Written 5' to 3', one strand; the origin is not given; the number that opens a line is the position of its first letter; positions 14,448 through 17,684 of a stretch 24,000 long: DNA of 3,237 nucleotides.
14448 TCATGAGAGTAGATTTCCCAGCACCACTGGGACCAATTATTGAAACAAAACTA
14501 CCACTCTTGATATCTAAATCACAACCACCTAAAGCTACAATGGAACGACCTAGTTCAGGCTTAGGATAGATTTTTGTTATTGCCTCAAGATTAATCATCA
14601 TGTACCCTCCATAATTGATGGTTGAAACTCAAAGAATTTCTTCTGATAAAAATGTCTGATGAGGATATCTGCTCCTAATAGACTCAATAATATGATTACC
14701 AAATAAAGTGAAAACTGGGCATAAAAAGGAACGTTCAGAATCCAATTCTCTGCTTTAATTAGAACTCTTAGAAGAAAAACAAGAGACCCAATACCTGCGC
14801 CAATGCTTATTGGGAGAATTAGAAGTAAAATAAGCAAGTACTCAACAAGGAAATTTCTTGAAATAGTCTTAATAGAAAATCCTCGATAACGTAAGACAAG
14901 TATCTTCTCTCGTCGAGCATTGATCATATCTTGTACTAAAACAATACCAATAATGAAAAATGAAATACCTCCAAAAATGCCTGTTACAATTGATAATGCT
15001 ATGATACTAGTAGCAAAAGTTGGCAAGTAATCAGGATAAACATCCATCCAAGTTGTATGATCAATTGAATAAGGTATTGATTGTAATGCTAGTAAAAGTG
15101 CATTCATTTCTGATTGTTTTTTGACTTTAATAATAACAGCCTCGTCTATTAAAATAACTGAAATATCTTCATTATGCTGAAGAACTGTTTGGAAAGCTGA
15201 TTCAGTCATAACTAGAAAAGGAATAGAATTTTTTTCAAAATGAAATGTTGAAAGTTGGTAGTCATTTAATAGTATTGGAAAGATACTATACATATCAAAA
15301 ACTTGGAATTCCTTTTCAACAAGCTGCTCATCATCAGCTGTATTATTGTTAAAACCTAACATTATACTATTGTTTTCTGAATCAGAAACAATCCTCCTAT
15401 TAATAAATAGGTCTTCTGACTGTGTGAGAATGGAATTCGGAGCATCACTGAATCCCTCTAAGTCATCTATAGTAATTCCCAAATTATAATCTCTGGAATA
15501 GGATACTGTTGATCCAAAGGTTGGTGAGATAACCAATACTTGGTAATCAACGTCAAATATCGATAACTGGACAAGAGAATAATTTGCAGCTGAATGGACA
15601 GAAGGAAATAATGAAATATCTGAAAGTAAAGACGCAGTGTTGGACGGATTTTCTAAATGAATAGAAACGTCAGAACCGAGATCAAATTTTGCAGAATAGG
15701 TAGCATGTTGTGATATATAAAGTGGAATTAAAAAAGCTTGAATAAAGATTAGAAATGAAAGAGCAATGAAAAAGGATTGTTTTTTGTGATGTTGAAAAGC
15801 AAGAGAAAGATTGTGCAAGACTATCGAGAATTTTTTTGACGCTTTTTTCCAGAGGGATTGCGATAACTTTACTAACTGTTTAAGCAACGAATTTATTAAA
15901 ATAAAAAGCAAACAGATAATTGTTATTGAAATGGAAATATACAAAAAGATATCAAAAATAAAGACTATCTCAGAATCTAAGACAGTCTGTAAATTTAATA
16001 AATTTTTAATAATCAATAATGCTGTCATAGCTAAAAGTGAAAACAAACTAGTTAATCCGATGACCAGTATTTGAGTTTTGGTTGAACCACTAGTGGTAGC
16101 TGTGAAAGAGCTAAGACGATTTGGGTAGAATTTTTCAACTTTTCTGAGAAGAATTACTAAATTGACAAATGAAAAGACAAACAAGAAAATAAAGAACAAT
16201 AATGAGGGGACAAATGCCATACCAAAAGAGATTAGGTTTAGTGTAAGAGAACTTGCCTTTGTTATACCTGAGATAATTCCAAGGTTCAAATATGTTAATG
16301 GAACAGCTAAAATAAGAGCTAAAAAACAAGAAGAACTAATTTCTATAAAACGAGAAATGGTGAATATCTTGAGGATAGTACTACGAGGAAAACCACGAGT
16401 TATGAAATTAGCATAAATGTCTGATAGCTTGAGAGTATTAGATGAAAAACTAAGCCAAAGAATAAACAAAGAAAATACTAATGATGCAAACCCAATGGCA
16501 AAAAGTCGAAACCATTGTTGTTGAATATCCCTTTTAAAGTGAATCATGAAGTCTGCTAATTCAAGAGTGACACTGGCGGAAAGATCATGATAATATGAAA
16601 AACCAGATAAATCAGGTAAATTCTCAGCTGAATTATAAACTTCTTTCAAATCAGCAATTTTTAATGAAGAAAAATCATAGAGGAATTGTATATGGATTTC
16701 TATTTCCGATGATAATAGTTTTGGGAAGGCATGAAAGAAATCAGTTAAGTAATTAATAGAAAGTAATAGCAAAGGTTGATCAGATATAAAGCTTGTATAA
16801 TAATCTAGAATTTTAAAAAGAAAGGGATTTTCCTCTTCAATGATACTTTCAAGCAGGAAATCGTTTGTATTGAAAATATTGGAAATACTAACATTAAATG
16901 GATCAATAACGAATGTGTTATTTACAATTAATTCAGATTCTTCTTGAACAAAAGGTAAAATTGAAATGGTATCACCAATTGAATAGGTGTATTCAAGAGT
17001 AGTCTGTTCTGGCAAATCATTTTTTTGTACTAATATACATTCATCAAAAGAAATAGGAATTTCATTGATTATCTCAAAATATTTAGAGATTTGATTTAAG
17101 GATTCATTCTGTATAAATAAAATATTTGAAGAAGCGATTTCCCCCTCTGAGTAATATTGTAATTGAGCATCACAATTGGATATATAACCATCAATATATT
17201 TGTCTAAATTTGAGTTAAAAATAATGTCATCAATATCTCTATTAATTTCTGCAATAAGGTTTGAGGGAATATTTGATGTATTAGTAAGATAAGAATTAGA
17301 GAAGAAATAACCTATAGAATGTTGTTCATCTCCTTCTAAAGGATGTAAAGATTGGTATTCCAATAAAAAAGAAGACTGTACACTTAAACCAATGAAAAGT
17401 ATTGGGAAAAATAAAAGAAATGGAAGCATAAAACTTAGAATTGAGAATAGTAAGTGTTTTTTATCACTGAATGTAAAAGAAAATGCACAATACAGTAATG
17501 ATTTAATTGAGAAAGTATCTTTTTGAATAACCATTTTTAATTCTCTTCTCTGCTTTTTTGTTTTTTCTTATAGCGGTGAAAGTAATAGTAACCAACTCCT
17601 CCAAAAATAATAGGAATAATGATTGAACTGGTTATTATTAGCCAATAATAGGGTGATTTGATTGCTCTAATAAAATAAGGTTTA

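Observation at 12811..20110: tRNA-Ala 3' end is repeated as a degenerate 3' fragment 7.3 kb downstream, bracketing the ABC/surface-protein operon: footprint of an integrated island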

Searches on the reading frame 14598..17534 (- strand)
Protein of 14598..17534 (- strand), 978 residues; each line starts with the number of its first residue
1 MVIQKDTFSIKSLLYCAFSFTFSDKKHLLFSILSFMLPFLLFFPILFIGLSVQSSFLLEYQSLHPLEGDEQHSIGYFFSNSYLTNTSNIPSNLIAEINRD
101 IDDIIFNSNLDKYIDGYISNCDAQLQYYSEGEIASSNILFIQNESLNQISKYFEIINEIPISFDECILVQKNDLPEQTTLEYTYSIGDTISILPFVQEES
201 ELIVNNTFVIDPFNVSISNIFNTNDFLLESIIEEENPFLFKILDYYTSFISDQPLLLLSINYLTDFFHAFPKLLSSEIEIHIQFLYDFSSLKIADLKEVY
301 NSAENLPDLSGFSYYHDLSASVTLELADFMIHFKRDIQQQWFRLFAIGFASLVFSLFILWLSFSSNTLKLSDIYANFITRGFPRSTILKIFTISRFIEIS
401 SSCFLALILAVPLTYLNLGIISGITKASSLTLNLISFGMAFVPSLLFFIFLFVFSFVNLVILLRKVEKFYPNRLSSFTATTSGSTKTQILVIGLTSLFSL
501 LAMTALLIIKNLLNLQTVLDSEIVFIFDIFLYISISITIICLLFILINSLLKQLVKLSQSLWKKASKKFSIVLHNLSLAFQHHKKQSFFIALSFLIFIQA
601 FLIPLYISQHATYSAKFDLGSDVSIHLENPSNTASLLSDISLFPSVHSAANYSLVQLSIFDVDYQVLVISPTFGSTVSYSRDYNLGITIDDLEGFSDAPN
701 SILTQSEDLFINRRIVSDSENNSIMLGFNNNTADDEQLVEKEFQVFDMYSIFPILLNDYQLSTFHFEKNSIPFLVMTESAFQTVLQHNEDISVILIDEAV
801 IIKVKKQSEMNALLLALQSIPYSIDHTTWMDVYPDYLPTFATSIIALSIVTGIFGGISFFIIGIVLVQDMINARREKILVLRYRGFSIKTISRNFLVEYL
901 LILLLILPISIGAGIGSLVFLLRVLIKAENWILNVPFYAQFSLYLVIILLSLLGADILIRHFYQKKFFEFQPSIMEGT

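Call 11: search_protein_families(library=pfam, proteins=[window:14598-17534:-], max_evalue=0.01)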
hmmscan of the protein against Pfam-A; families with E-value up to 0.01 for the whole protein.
window:14598-17534:- (978 aa): 1 family
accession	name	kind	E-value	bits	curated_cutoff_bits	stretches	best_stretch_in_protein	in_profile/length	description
PF02687.27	FtsX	-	0.00027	21.4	25.5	1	853-954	6-107/120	FtsX-like permease C-terminal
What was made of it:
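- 14598..17534 (-): Cargo gene: FtsX-like permease (978 aa). Pfam FtsX matches the C-terminus weakly, E=2.7e-4 (call 11).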

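Call 27: find_related_loci(query=window:14598-17534:-, collection=genome_contigs, flank=10000)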
Query window:14598-17534:- (978 aa) in genome_contigs; peptide patterns used: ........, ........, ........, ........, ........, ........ (x = any residue, [..] = any of these).
107 stretches matched a pattern; 3 encode a relative of the query (tblastn E <= 1e-3); 3 distinct loci.
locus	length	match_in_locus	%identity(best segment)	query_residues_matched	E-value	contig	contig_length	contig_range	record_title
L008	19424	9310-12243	85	1-978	0e+0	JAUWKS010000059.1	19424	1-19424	MAG: Candidatus Heimdallarchaeota archaeon isolate CSMAG_2352 CSMAG_2352_k127_6828693_length_19424_cov_14.0000, whole ge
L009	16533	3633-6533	69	10-978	0e+0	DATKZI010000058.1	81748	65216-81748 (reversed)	MAG TPA_asm: Candidatus Bathyarchaeia archaeon isolate SMAG_U14241 k141_4951161, whole genome shotgun sequence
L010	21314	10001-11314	79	541-978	0e+0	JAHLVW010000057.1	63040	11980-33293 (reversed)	MAG: Candidatus Heimdallarchaeota archaeon isolate 12F4_9 k141_39747, whole genome shotgun sequence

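Call 31: search_protein_families(library=pfam, proteins=[L009:592-2067:+, L009:2133-3587:+, L009:8310-10796:-, L009:10855-11535:+, L009:12141-12878:+, L009:12921-13673:+, L009:13713-14201:-, L009:14253-14855:-, L009:14969-15862:+, L009:15857-16477:-], max_evalue=0.001)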
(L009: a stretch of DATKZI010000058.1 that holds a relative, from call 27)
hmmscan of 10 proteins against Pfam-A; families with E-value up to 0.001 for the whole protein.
L009:592-2067:+ (491 aa): 0 families

L009:2133-3587:+ (484 aa): 0 families

L009:8310-10796:- (828 aa): 2 families
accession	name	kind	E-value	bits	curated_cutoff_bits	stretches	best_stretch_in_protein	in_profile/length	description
PF13688.12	Reprolysin_5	-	4.9e-06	27.3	27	1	165-241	90-166/196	Metallo-peptidase family M12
PF13582.12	Reprolysin_3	-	0.00096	20.1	22.4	0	138-231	35-123/123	Metallo-peptidase family M12B Reprolysin-like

L009:10855-11535:+ (226 aa): 1 family
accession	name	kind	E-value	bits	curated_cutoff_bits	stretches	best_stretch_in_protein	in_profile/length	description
PF12724.12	Flavodoxin_5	-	4.1e-07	30.9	27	1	74-154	2-80/145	Flavodoxin domain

L009:12141-12878:+ (245 aa): 2 families
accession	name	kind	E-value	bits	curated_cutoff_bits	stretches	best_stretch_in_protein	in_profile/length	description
PF00881.29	Nitroreductase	-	4.5e-22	79.4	23.5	1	60-244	1-167/167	Nitroreductase family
PF14512.11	TM1586_NiRdase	-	0.00039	20.5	27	0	56-79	2-25/215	Putative TM nitroreductase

L009:12921-13673:+ (250 aa): 1 family
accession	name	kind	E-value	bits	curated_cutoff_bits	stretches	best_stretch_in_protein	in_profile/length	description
PF07947.19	YhhN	-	6.9e-20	71.9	25.6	1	48-242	4-180/182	YhhN family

L009:13713-14201:- (162 aa): 0 families

L009:14253-14855:- (200 aa): 9 families
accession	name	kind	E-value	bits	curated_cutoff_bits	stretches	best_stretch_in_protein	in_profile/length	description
PF08241.18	Methyltransf_11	-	1.2e-19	71.2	21.2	1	45-139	1-95/95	Methyltransferase domain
PF13649.12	Methyltransf_25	-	5.9e-19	69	27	1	44-135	1-97/97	Methyltransferase domain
PF13489.12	Methyltransf_23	-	6.6e-16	58.9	27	1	27-141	9-118/164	Methyltransferase domain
PF13847.12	Methyltransf_31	-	6.8e-13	49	27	1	41-169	4-130/145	Methyltransferase domain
PF08242.18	Methyltransf_12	-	4.9e-10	40.5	30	1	45-137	1-98/98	Methyltransferase domain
PF02353.26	CMAS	-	7.2e-08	32.5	27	1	25-154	49-179/273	Mycolic acid cyclopropane synthetase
PF01209.24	Ubie_methyltran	-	1.7e-07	31.3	20.1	1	2-139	11-151/233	ubiE/COQ5 methyltransferase family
PF03686.19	UPF0146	-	3.9e-05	24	26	1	39-84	12-57/129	Uncharacterised protein family (UPF0146)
PF01739.24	CheR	-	0.00067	19.6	27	0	88-142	122-174/195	CheR methyltransferase, SAM binding domain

L009:14969-15862:+ (297 aa): 1 family
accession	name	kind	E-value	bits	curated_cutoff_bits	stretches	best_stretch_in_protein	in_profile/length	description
PF02535.28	Zip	-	8.2e-37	127.6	35.1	1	7-289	10-321/323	ZIP Zinc transporter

L009:15857-16477:- (206 aa): 1 family
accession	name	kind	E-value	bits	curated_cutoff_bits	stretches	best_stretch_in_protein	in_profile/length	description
PF07690.21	MFS_1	-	1.5e-07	31.1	33.4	1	8-173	22-175/347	Major Facilitator Superfamily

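Call 32: search_protein_families(library=pfam, proteins=[L010:2936-4612:+, L010:4853-5719:-, L010:5676-6413:+, L010:6434-8293:+, L010:8300-8911:+, L010:9033-10019:+, L010:13162-13908:+, L010:15003-15752:+, L010:17321-18679:-, L010:619-2793:-], max_evalue=0.001)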
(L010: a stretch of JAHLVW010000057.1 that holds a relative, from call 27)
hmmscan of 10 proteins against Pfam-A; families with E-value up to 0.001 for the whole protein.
L010:2936-4612:+ (558 aa): 2 families
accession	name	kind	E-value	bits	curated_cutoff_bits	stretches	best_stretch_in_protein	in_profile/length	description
PF14528.11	LAGLIDADG_3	-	2.1e-06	28.3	22.5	1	273-319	4-55/82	LAGLIDADG-like domain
PF14527.11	LAGLIDADG_WhiA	-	0.00085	19.8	23.2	0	274-322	3-56/93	WhiA LAGLIDADG-like domain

L010:4853-5719:- (288 aa): 1 family
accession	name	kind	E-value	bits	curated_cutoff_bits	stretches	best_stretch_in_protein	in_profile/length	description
PF12705.13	PDDEXK_1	-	7.7e-14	52.7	22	1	47-275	2-247/247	PD-(D/E)XK nuclease superfamily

L010:5676-6413:+ (245 aa): 1 family
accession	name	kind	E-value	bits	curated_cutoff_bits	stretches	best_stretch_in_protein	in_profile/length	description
PF25212.1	HVO_A0114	-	6.6e-05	23.1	27.6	0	36-88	25-79/84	HVO_A0114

L010:6434-8293:+ (619 aa): 2 families
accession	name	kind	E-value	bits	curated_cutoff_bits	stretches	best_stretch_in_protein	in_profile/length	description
PF01867.21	Cas_Cas1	-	5.9e-05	22.8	22.3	0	303-414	80-187/283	CRISPR associated protein Cas1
PF08279.18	HTH_11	-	0.00062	20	25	0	5-47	2-42/55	HTH domain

L010:8300-8911:+ (203 aa): 0 families

L010:9033-10019:+ (328 aa): 16 families
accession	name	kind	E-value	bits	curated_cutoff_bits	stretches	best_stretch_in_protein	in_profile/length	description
PF00515.34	TPR_1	-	1.3e-23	82.2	27.8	1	66-98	2-34/34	Tetratricopeptide repeat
PF07719.23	TPR_2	-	4.5e-21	73.6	27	1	66-98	2-34/34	Tetratricopeptide repeat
PF13431.12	TPR_17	-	1.6e-16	59.5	24.4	1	54-85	2-33/34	Tetratricopeptide repeat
PF13181.12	TPR_8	-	9.1e-16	57.1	25.7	0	66-98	2-34/34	Tetratricopeptide repeat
PF23914.1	TPR_CcmH_CycH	-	8.9e-13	48.8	42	2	27-133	46-155/158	Cytochrome c-type biogenesis protein H TPR domain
PF13414.12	TPR_11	-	9.4e-13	48.1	26.8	0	82-111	11-40/42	TPR repeat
PF13428.12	TPR_14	-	1.1e-11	44.6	23.5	0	66-106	2-42/44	Tetratricopeptide repeat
PF13424.12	TPR_12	-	6.5e-11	42.7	30.1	0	100-163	4-75/77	Tetratricopeptide repeat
PF13174.12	TPR_6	-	1.8e-09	38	26.3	0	68-97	3-32/33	Tetratricopeptide repeat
PF13432.12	TPR_16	-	2.5e-08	34.7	32.7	0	74-132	6-64/65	Tetratricopeptide repeat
PF14559.12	TPR_19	-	3e-08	34.3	25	0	110-168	2-59/68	Tetratricopeptide repeat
PF13176.12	TPR_7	-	4.7e-07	29.8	27.9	0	68-99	2-33/36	Tetratricopeptide repeat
PF13371.12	TPR_9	-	6.1e-07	29.8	35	0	74-120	4-50/73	Tetratricopeptide repeat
PF14561.12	TPR_20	-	0.00017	22.3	25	0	82-133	5-56/90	Tetratricopeptide repeat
PF13429.12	TPR_15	-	0.00022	21.2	26.2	0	19-124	168-273/280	Tetratricopeptide repeat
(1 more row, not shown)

L010:13162-13908:+ (248 aa): 0 families

L010:15003-15752:+ (249 aa): 1 family
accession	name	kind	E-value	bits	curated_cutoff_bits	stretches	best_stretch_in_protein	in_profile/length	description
PF00881.29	Nitroreductase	-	1.9e-22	80.7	23.5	1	60-245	1-167/167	Nitroreductase family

L010:17321-18679:- (452 aa): 1 family
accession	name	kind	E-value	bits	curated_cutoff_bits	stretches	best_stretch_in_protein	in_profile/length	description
PF07690.21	MFS_1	-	8.7e-34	117.4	33.4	1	32-345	17-310/347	Major Facilitator Superfamily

L010:619-2793:- (724 aa): 1 family
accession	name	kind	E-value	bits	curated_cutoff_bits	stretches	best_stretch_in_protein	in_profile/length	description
PF08378.17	NERD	-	4.6e-06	27.6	22.1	1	608-658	7-61/111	Nuclease-related domain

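Call 38: find_related_loci(query=window:14598-17534:-, collection=viral_contigs, flank=10000)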
Query window:14598-17534:- (978 aa) in viral_contigs; peptide patterns used: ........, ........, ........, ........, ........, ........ (x = any residue, [..] = any of these).
12 stretches matched a pattern, but none encodes a relative of the query by tblastn (E <= 1e-3).

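Call 56: search_protein_families(library=ncbifam, proteins=[window:14598-17534:-], max_evalue=0.001)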
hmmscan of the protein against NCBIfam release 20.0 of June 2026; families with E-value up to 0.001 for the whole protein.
window:14598-17534:- (978 aa): 0 families

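Call 59: find_homologous_proteins(query=window:14598-17534:-, max_evalue=1e-10)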
Query window:14598-17534:- (978 aa): 7 proteins with E <= 1e-10 among 8000 candidates.
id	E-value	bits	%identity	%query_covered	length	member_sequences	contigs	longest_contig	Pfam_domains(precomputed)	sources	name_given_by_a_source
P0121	0.0e+0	2071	100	100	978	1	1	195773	-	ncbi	-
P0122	0.0e+0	1762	84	100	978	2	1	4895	-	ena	-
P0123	0.0e+0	1549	78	94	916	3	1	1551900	-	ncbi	ncbi:MAG: hypothetical protein HZR80_00425 [Candidatus Heimdallarchaeota archaeon]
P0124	0.0e+0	1408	68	100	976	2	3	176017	-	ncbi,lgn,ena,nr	ncbi:MAG TPA: hypothetical protein VMZ29_16175 [Candidatus Bathyarchaeia archaeon]|nr:hypothetical p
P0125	0.0e+0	1100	54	100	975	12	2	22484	PF02687.28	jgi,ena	-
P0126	1.7e-294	998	51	99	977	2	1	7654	PF02687.28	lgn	-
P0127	6.1e-156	539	40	74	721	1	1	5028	PF02687.28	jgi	jgi:hypothetical protein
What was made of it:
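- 14598..17534 (-): Only 7 relatives were found among 5.8 billion proteins (call 59).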

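Call 60: find_encoding_contigs(protein=P0123, flank=10000, max_places=2)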
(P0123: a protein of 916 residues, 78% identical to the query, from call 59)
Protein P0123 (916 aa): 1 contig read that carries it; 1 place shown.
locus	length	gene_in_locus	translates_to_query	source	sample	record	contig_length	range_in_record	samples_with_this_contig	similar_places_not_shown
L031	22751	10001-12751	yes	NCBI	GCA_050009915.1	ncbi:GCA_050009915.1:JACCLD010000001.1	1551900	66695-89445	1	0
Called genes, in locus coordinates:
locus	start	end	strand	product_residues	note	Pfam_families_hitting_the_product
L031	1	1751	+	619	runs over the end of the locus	-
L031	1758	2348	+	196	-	-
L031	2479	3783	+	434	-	PF13174:TPR_6 (faint), PF13414:TPR_11 (faint), PF13181:TPR_8 (faint), PF13424:TPR_12 (faint), PF13428:TPR_14 (faint), PF13431:TPR_17 (faint), PF00515:TPR_1 (weak), PF07719:TPR_2 (weak), +6 more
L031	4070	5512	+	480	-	-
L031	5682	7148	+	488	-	-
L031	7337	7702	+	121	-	-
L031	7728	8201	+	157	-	-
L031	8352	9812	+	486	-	-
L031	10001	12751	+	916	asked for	-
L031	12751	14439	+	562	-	PF25199:nSTAND_NTPase5 (faint), PF00005:ABC_tran, PF02463:SMC_N (weak), PF03193:RsgA_GTPase (faint), PF13191:AAA_16 (faint), PF13401:AAA_22 (faint), PF00005:ABC_tran, PF13304:AAA_21 (weak), +2 more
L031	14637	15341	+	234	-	-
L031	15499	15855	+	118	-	-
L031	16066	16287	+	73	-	-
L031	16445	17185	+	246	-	PF00881:Nitroreductase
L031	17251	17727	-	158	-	-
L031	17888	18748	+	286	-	PF02535:Zip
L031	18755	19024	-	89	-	-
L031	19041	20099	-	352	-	PF07690:MFS_1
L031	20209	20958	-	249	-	PF04525:LOR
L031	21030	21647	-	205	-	PF01209:Ubie_methyltran, PF13489:Methyltransf_23, PF05148:Methyltransf_8 (faint), PF13847:Methyltransf_31, PF08241:Methyltransf_11, PF08242:Methyltransf_12, PF13649:Methyltransf_25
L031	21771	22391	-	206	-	PF02353:CMAS (weak), PF01209:Ubie_methyltran (weak), PF13489:Methyltransf_23 (weak), PF13847:Methyltransf_31, PF08241:Methyltransf_11, PF08242:Methyltransf_12, PF13649:Methyltransf_25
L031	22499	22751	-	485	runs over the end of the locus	PF01139:RtcB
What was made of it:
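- A Cas1-like 619-aa gene lies a few kb upstream of the operon's home locus in L010/L031 (calls 32, 60).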

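Call 68: find_encoding_contigs(protein=P0125, flank=10000, max_places=2)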
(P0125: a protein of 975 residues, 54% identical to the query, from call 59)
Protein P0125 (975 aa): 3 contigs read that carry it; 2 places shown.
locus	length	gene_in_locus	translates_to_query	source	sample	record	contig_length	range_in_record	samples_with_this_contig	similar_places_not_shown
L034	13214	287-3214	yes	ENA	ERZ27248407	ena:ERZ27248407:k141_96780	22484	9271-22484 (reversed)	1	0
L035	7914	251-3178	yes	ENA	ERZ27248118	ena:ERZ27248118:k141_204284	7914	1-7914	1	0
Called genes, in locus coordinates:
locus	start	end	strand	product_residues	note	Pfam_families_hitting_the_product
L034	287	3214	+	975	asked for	PF02687:FtsX (weak)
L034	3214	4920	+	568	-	PF25199:nSTAND_NTPase5 (faint), PF00005:ABC_tran, PF02463:SMC_N (faint), PF03193:RsgA_GTPase (faint), PF03215:Rad17 (faint), PF13191:AAA_16 (faint), PF00005:ABC_tran, PF13304:AAA_21 (weak), +6 more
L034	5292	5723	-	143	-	PF03063:Prismane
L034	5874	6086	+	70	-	-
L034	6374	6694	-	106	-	-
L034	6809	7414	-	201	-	PF01209:Ubie_methyltran, PF13489:Methyltransf_23, PF02353:CMAS, PF13649:Methyltransf_25, PF13847:Methyltransf_31, PF08241:Methyltransf_11, PF08242:Methyltransf_12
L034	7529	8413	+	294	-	PF02535:Zip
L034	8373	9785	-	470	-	PF07690:MFS_1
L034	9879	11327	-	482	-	PF01139:RtcB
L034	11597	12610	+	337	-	PF00709:Adenylsucc_synt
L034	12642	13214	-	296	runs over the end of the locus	-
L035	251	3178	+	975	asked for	PF02687:FtsX (weak)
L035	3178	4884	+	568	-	PF25199:nSTAND_NTPase5 (faint), PF00005:ABC_tran, PF02463:SMC_N (faint), PF03193:RsgA_GTPase (faint), PF03215:Rad17 (faint), PF13191:AAA_16 (faint), PF00005:ABC_tran, PF13304:AAA_21 (weak), +6 more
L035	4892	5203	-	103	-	PF03063:Prismane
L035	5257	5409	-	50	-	-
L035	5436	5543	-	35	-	-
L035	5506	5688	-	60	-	-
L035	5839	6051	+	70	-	-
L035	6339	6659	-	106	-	-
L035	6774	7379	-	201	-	PF01209:Ubie_methyltran, PF13489:Methyltransf_23, PF02353:CMAS, PF13649:Methyltransf_25, PF13847:Methyltransf_31, PF08241:Methyltransf_11, PF08242:Methyltransf_12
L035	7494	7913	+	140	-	?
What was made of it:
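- The operon has another conserved home locus (calls 60, 68).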
